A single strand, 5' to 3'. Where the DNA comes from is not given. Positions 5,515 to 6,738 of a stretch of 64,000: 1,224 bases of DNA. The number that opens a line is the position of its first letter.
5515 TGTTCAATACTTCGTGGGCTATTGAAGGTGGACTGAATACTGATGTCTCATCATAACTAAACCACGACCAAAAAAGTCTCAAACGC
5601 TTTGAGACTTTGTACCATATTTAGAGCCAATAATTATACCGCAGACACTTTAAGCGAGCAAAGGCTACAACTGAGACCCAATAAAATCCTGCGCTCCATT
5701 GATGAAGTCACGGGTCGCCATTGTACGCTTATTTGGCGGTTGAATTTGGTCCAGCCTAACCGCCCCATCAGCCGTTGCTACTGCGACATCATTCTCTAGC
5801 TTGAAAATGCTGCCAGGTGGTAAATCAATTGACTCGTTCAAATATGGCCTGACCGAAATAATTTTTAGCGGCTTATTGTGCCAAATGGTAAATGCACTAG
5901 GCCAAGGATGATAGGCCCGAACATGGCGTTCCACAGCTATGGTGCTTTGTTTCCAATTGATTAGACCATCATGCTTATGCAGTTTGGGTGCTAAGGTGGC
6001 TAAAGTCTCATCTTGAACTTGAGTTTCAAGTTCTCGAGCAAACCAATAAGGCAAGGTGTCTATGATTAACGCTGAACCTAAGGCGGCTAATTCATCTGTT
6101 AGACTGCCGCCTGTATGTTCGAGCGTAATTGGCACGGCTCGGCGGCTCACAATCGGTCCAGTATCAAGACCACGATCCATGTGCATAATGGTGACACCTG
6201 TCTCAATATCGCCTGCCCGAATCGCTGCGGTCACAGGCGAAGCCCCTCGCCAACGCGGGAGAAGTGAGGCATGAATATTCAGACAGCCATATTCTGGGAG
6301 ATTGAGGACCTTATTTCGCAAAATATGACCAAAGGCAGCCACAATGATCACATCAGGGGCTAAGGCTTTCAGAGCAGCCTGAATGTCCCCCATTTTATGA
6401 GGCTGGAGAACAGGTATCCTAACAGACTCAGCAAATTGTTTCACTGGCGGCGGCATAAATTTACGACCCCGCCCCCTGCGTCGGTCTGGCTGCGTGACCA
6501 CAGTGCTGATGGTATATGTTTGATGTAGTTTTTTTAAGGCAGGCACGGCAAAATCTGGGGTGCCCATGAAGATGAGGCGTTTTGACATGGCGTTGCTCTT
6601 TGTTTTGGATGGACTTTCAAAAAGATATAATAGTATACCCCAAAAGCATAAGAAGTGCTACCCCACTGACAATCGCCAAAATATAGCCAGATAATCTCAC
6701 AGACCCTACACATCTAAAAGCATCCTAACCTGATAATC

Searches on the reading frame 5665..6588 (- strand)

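Call 3: search_protein_families(library=pfam, proteins=[window:5665-6588:-], max_evalue=1)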
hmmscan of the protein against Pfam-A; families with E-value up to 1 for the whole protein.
window:5665-6588:- (307 aa): 2 families
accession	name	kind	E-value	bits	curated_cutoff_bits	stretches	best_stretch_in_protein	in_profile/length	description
PF00551.24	Formyl_trans_N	-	4.5e-39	134.5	26.1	1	6-178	4-180/181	Formyl transferase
PF02911.23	Formyl_trans_C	-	1.8e-25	89.4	21.1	1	202-299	1-99/100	Formyl transferase, C-terminal domain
